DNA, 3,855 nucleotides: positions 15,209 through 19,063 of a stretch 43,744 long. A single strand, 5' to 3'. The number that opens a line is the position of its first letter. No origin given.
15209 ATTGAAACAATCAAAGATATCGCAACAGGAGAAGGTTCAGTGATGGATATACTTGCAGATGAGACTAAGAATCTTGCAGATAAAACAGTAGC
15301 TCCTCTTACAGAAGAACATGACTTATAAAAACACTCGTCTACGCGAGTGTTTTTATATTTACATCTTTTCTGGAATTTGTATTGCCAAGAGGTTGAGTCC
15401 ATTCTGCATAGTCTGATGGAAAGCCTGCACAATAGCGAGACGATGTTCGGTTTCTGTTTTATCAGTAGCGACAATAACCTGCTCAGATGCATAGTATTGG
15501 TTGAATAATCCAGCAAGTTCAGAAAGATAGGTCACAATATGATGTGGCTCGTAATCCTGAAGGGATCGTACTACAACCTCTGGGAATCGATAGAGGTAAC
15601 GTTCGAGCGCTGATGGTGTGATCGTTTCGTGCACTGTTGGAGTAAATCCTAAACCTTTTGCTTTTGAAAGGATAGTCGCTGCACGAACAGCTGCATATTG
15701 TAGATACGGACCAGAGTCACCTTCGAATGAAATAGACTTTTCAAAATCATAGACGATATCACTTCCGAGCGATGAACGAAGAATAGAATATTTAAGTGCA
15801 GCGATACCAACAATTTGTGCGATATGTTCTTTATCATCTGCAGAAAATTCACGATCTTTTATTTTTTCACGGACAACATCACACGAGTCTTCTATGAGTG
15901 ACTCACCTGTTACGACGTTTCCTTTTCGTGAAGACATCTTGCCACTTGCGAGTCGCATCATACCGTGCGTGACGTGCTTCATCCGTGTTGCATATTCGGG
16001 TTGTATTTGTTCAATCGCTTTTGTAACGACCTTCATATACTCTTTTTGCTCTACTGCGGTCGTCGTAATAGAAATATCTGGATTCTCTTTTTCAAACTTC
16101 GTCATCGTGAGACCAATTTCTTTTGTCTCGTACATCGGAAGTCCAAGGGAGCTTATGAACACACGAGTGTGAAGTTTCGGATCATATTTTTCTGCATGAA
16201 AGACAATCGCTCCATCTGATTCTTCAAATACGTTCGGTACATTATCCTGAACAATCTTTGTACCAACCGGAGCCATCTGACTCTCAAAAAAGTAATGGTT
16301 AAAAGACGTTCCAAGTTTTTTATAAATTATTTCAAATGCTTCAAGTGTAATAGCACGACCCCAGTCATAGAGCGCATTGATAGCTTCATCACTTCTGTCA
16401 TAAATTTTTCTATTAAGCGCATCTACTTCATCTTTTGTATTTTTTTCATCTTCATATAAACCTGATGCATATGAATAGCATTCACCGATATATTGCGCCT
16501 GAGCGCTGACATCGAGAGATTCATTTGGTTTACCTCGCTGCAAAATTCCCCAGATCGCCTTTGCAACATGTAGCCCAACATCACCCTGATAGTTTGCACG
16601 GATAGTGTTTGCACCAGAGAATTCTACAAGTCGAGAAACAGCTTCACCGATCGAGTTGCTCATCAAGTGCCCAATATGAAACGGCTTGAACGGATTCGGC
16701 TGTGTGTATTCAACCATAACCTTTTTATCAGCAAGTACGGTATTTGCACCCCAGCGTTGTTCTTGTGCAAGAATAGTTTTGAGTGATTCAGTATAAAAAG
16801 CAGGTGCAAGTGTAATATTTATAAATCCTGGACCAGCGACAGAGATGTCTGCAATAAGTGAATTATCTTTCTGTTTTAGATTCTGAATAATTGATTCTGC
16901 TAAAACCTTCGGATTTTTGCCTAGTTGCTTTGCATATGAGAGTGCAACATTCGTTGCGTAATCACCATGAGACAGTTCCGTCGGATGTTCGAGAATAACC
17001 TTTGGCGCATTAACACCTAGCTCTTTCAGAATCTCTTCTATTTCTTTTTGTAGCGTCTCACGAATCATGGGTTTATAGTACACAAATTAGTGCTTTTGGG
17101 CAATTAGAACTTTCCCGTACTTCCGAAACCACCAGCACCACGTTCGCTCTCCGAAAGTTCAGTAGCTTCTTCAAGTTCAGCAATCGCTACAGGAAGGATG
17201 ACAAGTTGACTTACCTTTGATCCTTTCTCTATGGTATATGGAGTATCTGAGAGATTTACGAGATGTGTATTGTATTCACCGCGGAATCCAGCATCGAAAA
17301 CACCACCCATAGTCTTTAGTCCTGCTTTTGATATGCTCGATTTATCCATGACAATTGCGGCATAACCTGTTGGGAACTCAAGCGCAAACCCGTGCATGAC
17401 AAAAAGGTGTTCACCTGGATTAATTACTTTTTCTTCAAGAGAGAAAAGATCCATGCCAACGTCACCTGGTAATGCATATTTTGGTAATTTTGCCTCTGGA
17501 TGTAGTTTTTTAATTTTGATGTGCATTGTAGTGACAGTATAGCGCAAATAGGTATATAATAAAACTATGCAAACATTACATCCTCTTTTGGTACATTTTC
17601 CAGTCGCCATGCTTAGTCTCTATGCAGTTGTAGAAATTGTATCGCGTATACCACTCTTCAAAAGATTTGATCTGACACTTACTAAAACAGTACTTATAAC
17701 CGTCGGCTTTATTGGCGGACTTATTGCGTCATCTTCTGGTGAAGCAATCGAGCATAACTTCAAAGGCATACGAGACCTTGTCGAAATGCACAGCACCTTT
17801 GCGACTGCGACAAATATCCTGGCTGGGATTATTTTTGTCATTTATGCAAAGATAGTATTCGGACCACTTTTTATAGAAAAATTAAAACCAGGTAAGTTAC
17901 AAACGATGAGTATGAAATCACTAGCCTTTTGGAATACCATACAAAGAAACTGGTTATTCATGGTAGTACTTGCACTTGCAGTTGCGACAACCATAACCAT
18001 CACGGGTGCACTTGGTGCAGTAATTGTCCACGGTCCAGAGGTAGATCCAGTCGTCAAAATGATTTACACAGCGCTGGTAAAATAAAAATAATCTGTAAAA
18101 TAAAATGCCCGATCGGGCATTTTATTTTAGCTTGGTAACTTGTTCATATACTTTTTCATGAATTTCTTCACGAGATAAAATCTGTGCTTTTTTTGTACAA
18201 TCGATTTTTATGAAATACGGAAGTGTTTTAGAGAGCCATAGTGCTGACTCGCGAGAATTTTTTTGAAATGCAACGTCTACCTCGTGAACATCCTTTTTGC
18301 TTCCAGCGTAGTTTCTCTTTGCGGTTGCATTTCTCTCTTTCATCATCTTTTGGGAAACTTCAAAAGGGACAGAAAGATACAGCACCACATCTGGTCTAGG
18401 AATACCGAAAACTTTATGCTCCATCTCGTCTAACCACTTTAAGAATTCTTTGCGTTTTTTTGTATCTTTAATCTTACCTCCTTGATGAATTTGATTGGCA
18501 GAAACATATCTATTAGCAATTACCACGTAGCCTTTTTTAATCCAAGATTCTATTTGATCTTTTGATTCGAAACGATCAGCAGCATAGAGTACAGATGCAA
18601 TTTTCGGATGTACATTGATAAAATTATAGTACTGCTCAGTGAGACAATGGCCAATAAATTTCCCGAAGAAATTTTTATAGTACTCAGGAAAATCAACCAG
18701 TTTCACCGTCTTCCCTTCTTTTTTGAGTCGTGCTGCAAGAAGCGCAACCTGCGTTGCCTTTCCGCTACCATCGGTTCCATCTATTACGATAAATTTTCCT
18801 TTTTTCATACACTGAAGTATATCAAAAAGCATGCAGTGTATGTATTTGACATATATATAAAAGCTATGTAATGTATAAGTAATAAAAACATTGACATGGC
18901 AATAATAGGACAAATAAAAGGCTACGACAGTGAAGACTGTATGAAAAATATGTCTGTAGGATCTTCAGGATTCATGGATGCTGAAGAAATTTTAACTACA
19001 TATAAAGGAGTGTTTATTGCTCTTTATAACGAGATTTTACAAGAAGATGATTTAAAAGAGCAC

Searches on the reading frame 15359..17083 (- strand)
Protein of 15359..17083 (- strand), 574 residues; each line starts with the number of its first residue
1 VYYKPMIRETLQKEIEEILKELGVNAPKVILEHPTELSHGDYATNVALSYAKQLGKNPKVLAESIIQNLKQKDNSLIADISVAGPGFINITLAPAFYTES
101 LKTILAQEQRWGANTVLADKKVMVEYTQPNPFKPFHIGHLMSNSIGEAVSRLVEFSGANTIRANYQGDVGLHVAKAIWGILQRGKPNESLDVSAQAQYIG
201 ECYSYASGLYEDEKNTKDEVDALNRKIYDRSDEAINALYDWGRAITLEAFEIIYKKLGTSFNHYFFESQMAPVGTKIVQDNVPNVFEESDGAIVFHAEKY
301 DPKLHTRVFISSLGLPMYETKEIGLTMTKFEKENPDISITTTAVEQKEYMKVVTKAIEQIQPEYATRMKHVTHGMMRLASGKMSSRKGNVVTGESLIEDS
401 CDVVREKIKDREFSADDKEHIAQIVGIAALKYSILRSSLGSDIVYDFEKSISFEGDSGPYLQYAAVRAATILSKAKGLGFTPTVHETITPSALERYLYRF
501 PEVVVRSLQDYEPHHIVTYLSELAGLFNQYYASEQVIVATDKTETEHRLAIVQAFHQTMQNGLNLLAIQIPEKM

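Call 26: search_protein_families(library=pfam, proteins=[window:15359-17083:-], max_evalue=0.0001)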
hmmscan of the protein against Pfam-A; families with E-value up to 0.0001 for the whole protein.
window:15359-17083:- (574 aa): 4 families
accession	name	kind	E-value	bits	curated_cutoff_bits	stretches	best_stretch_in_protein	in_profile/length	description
PF00750.26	tRNA-synt_1d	-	8.4e-40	137.2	23.3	1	101-447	2-349/349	tRNA synthetases class I (R), catalytic domain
PF05746.21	DALR_1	-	3.7e-25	88.7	22.3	1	461-574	1-117/117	DALR anticodon binding domain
PF03485.21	Arg_tRNA_synt_N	-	8.4e-23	81.2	21.5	1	10-92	2-85/85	Arginyl tRNA synthetase N terminal domain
PF00133.28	tRNA-synt_1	-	1.2e-05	24.7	22.7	0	131-216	34-118/414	tRNA synthetases class I (I, L, M and V)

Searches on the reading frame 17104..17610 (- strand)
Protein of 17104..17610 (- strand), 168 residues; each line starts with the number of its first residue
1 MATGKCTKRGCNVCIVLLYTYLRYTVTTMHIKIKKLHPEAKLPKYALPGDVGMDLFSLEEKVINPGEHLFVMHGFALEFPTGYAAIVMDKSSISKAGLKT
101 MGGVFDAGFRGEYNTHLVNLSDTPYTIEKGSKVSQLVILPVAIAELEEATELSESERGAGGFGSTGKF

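Call 26: search_protein_families(library=pfam, proteins=[window:17104-17610:-], max_evalue=0.0001)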
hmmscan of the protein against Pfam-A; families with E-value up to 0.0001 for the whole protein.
window:17104-17610:- (168 aa): 2 families
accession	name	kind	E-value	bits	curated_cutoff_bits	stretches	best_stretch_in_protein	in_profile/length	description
PF00692.24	dUTPase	-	7.1e-23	81.2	22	1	39-166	2-129/129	dUTPase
PF22769.1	DCD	-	3.8e-09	37.3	27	1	61-138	71-150/153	dCTP deaminase-like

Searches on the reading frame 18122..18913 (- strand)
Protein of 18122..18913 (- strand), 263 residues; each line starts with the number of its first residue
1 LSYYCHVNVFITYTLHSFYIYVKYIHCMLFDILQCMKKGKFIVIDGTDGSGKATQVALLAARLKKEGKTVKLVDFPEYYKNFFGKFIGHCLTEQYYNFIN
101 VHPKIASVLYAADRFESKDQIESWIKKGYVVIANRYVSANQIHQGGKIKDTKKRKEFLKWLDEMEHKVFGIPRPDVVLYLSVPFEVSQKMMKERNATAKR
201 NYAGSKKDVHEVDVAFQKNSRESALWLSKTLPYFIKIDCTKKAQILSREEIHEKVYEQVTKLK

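Call 26: search_protein_families(library=pfam, proteins=[window:18122-18913:-], max_evalue=0.0001)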
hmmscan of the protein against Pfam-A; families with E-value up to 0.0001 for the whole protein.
window:18122-18913:- (263 aa): 2 families
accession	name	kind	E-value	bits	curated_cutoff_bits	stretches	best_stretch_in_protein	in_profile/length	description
PF02223.23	Thymidylate_kin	-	8.1e-19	68.5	27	1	44-221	1-164/185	Thymidylate kinase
PF01712.25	dNK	-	2.6e-06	27.8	27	1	42-201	1-150/203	Deoxynucleoside kinase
